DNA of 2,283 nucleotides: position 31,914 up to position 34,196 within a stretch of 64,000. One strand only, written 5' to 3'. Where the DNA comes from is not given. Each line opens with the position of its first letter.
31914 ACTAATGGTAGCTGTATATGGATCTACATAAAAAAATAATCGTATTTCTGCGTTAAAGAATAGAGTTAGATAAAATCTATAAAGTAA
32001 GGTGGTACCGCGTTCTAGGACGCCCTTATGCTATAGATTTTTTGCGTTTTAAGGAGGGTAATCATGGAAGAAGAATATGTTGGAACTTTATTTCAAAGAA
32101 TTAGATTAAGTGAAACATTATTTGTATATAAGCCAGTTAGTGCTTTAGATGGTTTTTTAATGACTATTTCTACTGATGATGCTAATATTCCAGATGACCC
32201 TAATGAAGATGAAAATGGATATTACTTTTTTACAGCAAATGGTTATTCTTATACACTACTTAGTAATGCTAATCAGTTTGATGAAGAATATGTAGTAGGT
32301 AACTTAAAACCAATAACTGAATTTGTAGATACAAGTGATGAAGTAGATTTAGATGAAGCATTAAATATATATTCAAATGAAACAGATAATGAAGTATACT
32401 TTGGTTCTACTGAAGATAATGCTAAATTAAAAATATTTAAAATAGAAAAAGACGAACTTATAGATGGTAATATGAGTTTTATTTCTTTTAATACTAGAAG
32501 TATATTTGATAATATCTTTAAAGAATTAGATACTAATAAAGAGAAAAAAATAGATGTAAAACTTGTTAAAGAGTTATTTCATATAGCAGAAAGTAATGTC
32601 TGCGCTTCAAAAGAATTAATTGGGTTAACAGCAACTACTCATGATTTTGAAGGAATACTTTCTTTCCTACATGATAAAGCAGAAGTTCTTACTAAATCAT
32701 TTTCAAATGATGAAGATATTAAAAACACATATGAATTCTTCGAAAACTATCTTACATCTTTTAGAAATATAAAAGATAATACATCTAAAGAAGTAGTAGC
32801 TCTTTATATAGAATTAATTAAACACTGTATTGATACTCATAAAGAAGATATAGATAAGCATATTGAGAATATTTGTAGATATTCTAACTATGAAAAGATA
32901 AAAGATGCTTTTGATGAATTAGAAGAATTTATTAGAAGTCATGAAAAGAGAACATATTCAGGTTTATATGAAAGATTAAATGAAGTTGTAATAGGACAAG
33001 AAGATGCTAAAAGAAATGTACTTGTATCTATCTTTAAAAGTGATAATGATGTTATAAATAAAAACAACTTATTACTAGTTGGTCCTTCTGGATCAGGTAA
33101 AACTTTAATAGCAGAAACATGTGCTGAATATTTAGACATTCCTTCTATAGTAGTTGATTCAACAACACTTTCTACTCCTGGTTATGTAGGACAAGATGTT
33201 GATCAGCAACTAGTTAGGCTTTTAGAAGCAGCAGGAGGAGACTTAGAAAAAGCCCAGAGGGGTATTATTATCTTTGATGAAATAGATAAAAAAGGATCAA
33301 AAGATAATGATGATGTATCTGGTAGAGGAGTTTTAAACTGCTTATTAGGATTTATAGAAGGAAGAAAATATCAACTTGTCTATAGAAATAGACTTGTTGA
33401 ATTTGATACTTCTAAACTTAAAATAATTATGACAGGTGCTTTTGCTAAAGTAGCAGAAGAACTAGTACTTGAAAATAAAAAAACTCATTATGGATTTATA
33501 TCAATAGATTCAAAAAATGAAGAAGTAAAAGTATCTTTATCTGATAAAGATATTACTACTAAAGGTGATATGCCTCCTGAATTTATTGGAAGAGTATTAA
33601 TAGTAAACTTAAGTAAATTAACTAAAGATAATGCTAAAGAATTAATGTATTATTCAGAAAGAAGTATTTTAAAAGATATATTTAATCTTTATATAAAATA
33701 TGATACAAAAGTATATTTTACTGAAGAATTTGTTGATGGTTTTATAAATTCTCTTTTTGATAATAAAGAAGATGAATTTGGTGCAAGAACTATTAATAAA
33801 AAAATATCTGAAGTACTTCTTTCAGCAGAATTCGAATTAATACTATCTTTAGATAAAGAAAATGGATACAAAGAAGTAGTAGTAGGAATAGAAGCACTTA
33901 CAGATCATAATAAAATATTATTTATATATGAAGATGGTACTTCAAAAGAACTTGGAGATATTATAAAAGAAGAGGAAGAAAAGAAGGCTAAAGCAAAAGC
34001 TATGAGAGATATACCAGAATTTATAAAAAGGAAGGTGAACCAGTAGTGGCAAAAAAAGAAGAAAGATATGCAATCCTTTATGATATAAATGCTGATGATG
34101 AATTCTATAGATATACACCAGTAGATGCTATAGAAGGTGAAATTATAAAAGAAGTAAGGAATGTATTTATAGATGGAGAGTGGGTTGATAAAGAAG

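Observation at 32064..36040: Translationally coupled pair of ClpX-family AAA+ paralogs with novel N-terminal domains, wedged into the conserved rel-dtd-hisS block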

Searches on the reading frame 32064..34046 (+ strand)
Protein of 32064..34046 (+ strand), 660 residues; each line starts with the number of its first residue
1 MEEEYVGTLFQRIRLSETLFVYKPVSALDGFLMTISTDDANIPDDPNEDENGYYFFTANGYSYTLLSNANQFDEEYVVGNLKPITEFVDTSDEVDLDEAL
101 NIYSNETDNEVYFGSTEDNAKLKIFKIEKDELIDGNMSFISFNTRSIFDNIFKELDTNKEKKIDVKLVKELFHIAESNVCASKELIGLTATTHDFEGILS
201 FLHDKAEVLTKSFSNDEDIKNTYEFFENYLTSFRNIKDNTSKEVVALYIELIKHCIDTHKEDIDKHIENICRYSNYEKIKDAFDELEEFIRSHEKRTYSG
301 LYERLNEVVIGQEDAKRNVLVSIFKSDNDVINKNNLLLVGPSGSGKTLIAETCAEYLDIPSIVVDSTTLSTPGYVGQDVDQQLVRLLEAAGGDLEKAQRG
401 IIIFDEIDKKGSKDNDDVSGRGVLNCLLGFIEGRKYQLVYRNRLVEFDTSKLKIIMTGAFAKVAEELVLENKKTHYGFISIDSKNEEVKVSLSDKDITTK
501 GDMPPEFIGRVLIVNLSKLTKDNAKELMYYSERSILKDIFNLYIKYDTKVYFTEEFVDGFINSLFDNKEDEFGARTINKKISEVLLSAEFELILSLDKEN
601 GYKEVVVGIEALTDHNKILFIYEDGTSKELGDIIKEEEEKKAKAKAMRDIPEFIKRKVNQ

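Call 3: search_protein_families(library=pfam, proteins=[window:32064-34046:+], max_evalue=1)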
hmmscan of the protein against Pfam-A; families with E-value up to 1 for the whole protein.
window:32064-34046:+ (660 aa): 24 families
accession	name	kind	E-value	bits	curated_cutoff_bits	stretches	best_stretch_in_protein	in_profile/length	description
PF07724.20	AAA_2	-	2.3e-15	57.5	27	1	334-512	4-164/166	AAA domain (Cdc48 subfamily)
PF00004.35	AAA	-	5.7e-13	49.9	21.2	1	336-458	1-108/131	ATPase family associated with various cellular activities (AAA)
PF00493.29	MCM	-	2.8e-08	33.6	23.3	1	292-416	9-139/224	MCM P-loop domain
PF07728.20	AAA_5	-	5.5e-05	23.6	22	1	335-457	1-120/139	AAA domain (dynein-related subfamily)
PF01078.27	Mg_chelatase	-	0.00019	21.3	20.3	1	309-355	5-44/207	Magnesium chelatase, subunit ChlI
PF13401.12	AAA_22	-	0.0003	21.6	27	1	333-407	5-93/130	AAA domain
PF13191.12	AAA_16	-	0.00054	20.9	32.6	1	334-364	25-55/167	AAA ATPase domain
PF13173.12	AAA_14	-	0.0038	17.7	27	1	333-409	2-73/129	AAA domain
PF05496.18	RuvB_N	-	0.0096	16.1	27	1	309-360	9-60/159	Holliday junction DNA helicase RuvB P-loop domain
PF12775.13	AAA_7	-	0.012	15.6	25.8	1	331-362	31-62/181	P-loop containing dynein motor region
PF00158.32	Sigma54_activat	-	0.013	15.7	20.2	0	332-354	21-43/168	Sigma-54 interaction domain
PF00270.35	DEAD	-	0.026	14.7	26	1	330-352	11-33/167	DEAD/DEAH box helicase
PF01695.23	IstB_IS21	-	0.038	13.9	24.1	1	330-352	89-111/238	IstB-like ATP binding protein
PF13671.12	AAA_33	-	0.079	13.7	27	1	336-367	2-31/143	AAA domain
PF10436.14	BCDHK_Adom3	-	0.098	13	24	1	209-291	44-127/160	Mitochondrial branched-chain alpha-ketoacid dehydrogenase kinase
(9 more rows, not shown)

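Call 4: search_protein_families(library=ncbifam, proteins=[window:32064-34046:+], max_evalue=1)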
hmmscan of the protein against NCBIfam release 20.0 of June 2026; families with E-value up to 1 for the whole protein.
window:32064-34046:+ (660 aa): 26 families (the best 25 are shown)
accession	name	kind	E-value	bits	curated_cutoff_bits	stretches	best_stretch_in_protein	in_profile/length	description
NF003745.1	PRK05342.1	equivalog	5.1e-53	180.4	359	1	239-624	16-411/418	ATP-dependent Clp protease ATP-binding subunit ClpX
TIGR00382.1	clpX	equivalog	1.1e-45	156.3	370.75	1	237-615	18-408/414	ATP-dependent protease ATP-binding subunit ClpX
TIGR00390.1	hslU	equivalog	1.4e-20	73.7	362.45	3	303-388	8-102/441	ATP-dependent protease ATPase subunit HslU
NF003229.0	PRK04195.1-5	equivalog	1.1e-06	27.6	280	1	306-412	17-117/413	replication factor C large subunit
TIGR03345.1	VI_ClpV1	equivalog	5.8e-06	24.9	884.95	2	293-357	552-620/852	type VI secretion system ATPase TssH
TIGR03346.1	chaperone_ClpB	equivalog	8.3e-06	24.4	1232.1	2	300-600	558-837/853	ATP-dependent chaperone ClpB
NF041006.2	cell_div_CdvC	equivalog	2.8e-05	23.2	650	1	334-420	135-220/370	cell division protein CdvC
TIGR01243.1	CDC48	subfamily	4.3e-05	22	802.65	1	335-434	214-309/733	CDC48 family AAA ATPase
TIGR00368.1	TIGR00368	hypoth_equivalog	0.00023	19.9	362.4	1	265-353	154-231/499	YifB family Mg chelatase-like AAA ATPase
NF003069.1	PRK03992.1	subfamily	0.0005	19.3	500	1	335-417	167-243/379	proteasome-activating nucleotidase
TIGR00635.1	ruvB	equivalog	0.00078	18.6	299.05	1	309-372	6-69/305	Holliday junction branch migration DNA helicase RuvB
NF000868.0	PRK00080.1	equivalog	0.0011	18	282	1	305-370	23-88/330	Holliday junction branch migration DNA helicase RuvB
NF042959.1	IteA_antiphage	equivalog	0.0023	17.1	510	1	329-377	121-168/367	anti-phage ATPase IteA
TIGR01242.2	TIGR01242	subfamily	0.0036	16.4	500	1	335-417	150-226/362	proteasome-activating nucleotidase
TIGR00764.1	lon_rel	equivalog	0.0036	15.9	516.6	1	303-358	14-62/608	ATP-dependent protease LonB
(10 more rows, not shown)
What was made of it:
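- On ClpX (NF003745 / TIGR00382 equivalog): The cut-offs are 359 and 370.75 (call 4).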

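Call 11: find_homologous_proteins(query=window:32064-34043:+)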
Query window:32064-34043:+ (660 aa): 163 proteins with E <= 0.001 among 8000 candidates; the best 120 are listed.
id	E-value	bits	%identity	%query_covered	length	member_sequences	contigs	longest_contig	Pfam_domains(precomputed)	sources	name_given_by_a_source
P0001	0.0e+0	1372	95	100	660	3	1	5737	PF07724.21,PF00493.30,PF00004.36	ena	-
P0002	0.0e+0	1325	91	100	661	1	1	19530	PF07724.21,PF00493.30,PF00004.36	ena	-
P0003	1.5e-61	227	30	95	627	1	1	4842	PF07724.21,PF00004.36,PF07728.21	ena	-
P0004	2.2e-60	223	31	97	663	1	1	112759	PF07724.21,PF00004.36,PF10431.16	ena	-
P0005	1.8e-59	220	34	64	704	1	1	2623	PF07724.21,PF00493.30,PF00004.36,PF07728.21,PF10431.16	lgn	-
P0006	3.5e-59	219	40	52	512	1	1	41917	PF07724.21,PF00004.36,PF07728.21,PF10431.16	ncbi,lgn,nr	ncbi:MAG: AAA family ATPase [bacterium]|nr:AAA family ATPase [bacterium]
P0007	9.3e-59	218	39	52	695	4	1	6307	PF07724.21,PF00004.36,PF10431.16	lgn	-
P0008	1.2e-57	214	40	51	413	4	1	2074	PF07724.21,PF00004.36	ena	-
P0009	2.8e-57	213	39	52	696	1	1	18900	PF07724.21,PF00004.36,PF10431.16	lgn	-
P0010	4.1e-57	212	39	52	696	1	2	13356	PF07724.21,PF00004.36,PF10431.16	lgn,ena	-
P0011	6.1e-56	208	37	56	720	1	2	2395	PF07724.21,PF00004.36,PF10431.16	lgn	-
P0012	2.7e-55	206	36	53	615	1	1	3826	PF07724.21,PF00004.36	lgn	-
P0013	1.1e-54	204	37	51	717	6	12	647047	PF07724.21,PF00004.36,PF10431.16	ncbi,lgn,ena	-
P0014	1.6e-54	204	38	52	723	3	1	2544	PF07724.21,PF00004.36,PF10431.16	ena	-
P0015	1.7e-54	204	41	45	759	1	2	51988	PF07724.21,PF00004.36,PF10431.16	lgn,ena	-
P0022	9.5e-53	198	35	59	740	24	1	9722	PF07724.21,PF00004.36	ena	-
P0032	2.2e-45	174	21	17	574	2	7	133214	PF07724.21,PF00004.36,PF10431.16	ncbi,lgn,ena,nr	ncbi:MAG: AAA family ATPase [Bacilli bacterium]|nr:AAA family ATPase [Bacilli bacterium]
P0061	4.6e-41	159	34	53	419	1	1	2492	PF07724.21,PF06689.20,PF00493.30,PF00004.36,PF05496.19,PF01078.28,PF10431.16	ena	-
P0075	3.0e-39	153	35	48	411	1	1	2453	PF07724.21,PF06689.20,PF00493.30,PF00004.36,PF10431.16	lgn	-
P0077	4.5e-39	153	33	47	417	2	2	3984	PF07724.21,PF06689.20,PF00493.30,PF00004.36,PF10431.16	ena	-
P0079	6.8e-39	152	32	50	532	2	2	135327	PF07724.21,PF00493.30,PF00004.36,PF10431.16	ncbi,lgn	-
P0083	6.4e-38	149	35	50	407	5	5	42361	PF07724.21,PF06689.20,PF00493.30,PF00004.36,PF10431.16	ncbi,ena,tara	tara:strand:- start:1693 stop:2916 length:1224 start_codon:yes stop_codon:yes gene_type:complete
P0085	3.4e-37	147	34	49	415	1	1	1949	PF07724.21,PF06689.20,PF00493.30,PF00004.36,PF10431.16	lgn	-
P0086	7.8e-37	145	35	47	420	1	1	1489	PF07724.21,PF06689.20,PF00493.30,PF00004.36,PF07728.21,PF01078.28,PF10431.16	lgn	-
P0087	7.9e-37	145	35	46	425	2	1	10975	PF07724.21,PF06689.20,PF00493.30,PF00004.36,PF10431.16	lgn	-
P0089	1.5e-36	144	33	52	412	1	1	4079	PF07724.21,PF06689.20,PF00004.36,PF07728.21,PF10431.16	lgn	-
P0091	2.9e-36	143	37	42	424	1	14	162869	PF07724.21,PF06689.20,PF00493.30,PF00004.36,PF07728.21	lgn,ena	-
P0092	3.6e-36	143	36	42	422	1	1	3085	PF07724.21,PF12775.14,PF06689.20,PF00004.36,PF05496.19,PF07728.21,PF01078.28,PF10431.16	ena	-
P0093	5.5e-36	143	34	56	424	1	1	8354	PF07724.21,PF06689.20,PF00493.30,PF00004.36,PF14532.13,PF10431.16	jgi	jgi:ATP-dependent Clp protease ATP-binding subunit ClpX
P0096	1.3e-35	141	35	45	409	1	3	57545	PF07724.21,PF06689.20,PF00493.30,PF00004.36,PF07728.21,PF10431.16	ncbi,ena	-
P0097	1.4e-35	141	36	47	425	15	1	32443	PF07724.21,PF06689.20,PF00493.30,PF00004.36,PF10431.16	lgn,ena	-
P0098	1.6e-35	141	32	52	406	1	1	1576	PF07724.21,PF06689.20,PF00493.30,PF00004.36,PF10431.16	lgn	-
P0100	1.8e-35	141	36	47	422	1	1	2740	PF07724.21,PF12775.14,PF06689.20,PF00493.30,PF00004.36,PF05496.19,PF07728.21,PF01078.28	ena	-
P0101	2.2e-35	141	35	47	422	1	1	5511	PF07724.21,PF12775.14,PF06689.20,PF00493.30,PF00004.36,PF05496.19,PF07728.21,PF01078.28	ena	-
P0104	5.4e-35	139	36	42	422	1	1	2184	PF07724.21,PF12775.14,PF06689.20,PF00493.30,PF00004.36,PF05496.19,PF07728.21,PF01078.28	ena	-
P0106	8.6e-35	139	35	47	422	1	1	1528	PF07724.21,PF12775.14,PF06689.20,PF00493.30,PF00004.36,PF05496.19,PF07728.21,PF01078.28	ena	-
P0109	1.8e-34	138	30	52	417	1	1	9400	PF07724.21,PF06689.20,PF00493.30,PF00004.36,PF10431.16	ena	-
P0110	3.9e-34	136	35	46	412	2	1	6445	PF07724.21,PF06689.20,PF00493.30,PF00004.36,PF10431.16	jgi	jgi:ATP-dependent Clp protease ATP-binding subunit ClpX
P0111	6.3e-34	136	31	55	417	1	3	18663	PF07724.21,PF06689.20,PF00493.30,PF00004.36,PF10431.16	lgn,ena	-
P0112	8.0e-34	135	34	42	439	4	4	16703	PF07724.21,PF06689.20,PF00004.36,PF01078.28,PF10431.16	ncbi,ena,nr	ncbi:MAG: ATP-dependent Clp protease ATP-binding subunit ClpX [Eubacterium sp.]|nr:ATP-dependent Clp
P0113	9.2e-34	135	35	45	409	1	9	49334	PF07724.21,PF06689.20,PF00493.30,PF00004.36,PF07728.21,PF10431.16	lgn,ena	-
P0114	1.1e-33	135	31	56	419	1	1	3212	PF07724.21,PF06689.20,PF00493.30,PF00004.36,PF05496.19,PF10431.16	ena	-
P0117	3.4e-33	133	31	49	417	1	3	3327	PF07724.21,PF06068.20,PF06689.20,PF00493.30,PF00004.36,PF10431.16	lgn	-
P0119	4.9e-33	133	33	45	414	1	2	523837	PF00158.33,PF07724.21,PF06689.20,PF00493.30,PF00004.36,PF01078.28,PF10431.16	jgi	jgi:ATP-dependent Clp protease ATP-binding subunit ClpX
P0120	1.3e-32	131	33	48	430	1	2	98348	PF07724.21,PF06689.20,PF00493.30,PF00004.36,PF13401.13,PF05496.19,PF07728.21,PF01078.28,PF10431.16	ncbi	-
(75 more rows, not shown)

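Call 12: search_solved_structures(query=window:32064-34043:+, max_evalue=0.01, show_alignments=1)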
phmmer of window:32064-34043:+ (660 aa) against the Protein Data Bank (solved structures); distinct sequences matched with E-value up to 0.01: 87 (the best 60 are shown).
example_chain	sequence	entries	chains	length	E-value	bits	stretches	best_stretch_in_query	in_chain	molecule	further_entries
6vfs_E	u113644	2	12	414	7e-37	130.5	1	298-615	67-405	ATP-dependent Clp protease ATP-binding subunit ClpX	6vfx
8e91_A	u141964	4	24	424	3.2e-36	128.4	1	299-610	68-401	ATP-dependent Clp protease ATP-binding subunit ClpX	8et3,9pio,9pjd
6wr2_A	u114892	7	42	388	4e-36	128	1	302-611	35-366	ATP-dependent Clp protease ATP-binding subunit ClpX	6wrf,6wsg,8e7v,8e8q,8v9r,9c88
9c87_A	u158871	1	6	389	4e-36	128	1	302-613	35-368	ATP-dependent Clp protease ATP-binding subunit ClpX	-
4i34_A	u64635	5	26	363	5.3e-36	127.6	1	303-611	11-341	ATP-dependent Clp protease ATP-binding subunit ClpX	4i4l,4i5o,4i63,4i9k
3hte_A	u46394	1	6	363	5.8e-36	127.5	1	303-623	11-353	ATP-dependent Clp protease ATP-binding subunit clpX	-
6po1_A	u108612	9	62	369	1.1e-35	126.6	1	303-619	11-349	ATP-dependent Clp protease ATP-binding subunit ClpX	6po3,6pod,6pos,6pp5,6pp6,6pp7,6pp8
3hws_A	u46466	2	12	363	1.3e-35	126.3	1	303-611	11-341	ATP-dependent Clp protease ATP-binding subunit clpX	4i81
1um8_A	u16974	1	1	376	1.3e-34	123.1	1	324-590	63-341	ATP-dependent Clp protease ATP-binding subunit clpX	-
9ndj_F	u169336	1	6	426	9e-34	120.3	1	298-625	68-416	ATP-dependent Clp protease ATP-binding subunit ClpX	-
6sfw_O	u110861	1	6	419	4.6e-33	117.9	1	288-592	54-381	ATP-dependent Clp protease ATP-binding subunit ClpX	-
8yd0_A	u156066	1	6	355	1.7e-31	112.8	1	330-592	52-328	ATP-dependent Clp protease ATP-binding subunit ClpX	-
9ykx_A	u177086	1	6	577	6.9e-29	104.1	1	304-474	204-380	ATP-dependent clpX-like chaperone, mitochondrial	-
9dvy_A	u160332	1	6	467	1.1e-28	103.4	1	303-474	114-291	ATP-dependent Clp protease ATP-binding subunit clpX-like, mitochondrial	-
9p9v_A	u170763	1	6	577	1.7e-28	102.8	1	304-474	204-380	ATP-dependent clpX-like chaperone, mitochondrial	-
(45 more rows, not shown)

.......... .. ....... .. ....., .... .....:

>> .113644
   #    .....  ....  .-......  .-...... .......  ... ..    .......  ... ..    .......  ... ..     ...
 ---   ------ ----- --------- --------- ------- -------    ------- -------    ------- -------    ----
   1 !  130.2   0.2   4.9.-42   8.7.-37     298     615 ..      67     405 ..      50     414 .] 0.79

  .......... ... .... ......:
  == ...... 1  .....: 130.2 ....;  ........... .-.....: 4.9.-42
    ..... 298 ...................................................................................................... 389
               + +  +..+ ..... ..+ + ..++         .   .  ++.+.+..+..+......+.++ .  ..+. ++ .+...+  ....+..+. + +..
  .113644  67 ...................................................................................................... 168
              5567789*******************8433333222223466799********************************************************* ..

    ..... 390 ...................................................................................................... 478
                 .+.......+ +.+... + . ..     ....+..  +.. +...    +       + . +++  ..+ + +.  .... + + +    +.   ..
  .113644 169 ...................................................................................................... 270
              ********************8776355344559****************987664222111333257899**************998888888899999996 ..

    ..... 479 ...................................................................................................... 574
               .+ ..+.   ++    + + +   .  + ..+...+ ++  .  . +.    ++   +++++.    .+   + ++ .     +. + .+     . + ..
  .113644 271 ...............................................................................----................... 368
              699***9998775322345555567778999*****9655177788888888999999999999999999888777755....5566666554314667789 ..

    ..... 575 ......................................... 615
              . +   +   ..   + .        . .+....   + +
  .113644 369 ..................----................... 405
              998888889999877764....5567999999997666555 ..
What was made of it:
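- Closest known: HslU. Same: It is the second-best NCBIfam and PDB hit (calls 4, 12).
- Closest known: Mitochondrial CLPX / Mcx1. Same: PDB hits 9ykx and 9dvy at E ~1e-28 (call 12).
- Checked: The best solved structure is ClpX 6vfs, E 7e-37 (call 12).
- NCBIfam ClpX is the best hit over the whole module (call 4), and ClpX structures are the best PDB hits (call 12).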

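Call 16: find_encoding_contigs(protein=P0002, flank=10000, max_places=3)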
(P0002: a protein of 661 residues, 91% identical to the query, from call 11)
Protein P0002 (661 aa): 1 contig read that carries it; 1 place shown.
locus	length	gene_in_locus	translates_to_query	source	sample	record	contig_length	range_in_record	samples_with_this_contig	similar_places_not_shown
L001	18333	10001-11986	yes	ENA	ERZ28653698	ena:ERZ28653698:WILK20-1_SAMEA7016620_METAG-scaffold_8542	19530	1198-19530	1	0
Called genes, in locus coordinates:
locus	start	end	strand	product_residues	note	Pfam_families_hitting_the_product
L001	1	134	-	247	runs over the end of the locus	PF00069:Pkinase, PF07714:PK_Tyr_Ser-Thr (weak)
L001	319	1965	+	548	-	PF00753:Lactamase_B (weak), PF12706:Lactamase_B_2 (weak), PF22505:RNase_J_b_CASP, PF17770:RNase_J_C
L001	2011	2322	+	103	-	-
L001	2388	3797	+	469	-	PF00919:UPF0004, PF04055:Radical_SAM, PF01938:TRAM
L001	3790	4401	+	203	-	-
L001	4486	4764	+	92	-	PF13797:Post_transc_reg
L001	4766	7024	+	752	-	PF21760:SecD_1st, PF22599:SecDF_P1_head (weak), PF02355:SecD_SecF_C, PF07549:Sec_GG (weak), PF02355:SecD_SecF_C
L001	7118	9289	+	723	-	PF13328:HD_4, PF01966:HD, PF04607:RelA_SpoT, PF02824:TGS, PF19296:RelA_AH, PF28438:RelA_RIS, PF13291:ACT_4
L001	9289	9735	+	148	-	PF02580:Tyr_Deacylase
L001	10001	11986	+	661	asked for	PF00493:MCM, PF00004:AAA, PF07724:AAA_2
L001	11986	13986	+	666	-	PF00004:AAA, PF07724:AAA_2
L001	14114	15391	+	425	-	PF13393:tRNA-synt_His, PF00587:tRNA-synt_2b, PF03129:HGTP_anticodon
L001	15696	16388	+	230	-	PF00899:ThiF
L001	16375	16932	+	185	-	-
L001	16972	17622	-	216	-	PF11611:DUF4352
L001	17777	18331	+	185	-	?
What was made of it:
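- Checked: rel: Pfam on the syntenic locus L001 (call 16).
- The one-base overlap with A is conserved in L001 (call 16).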
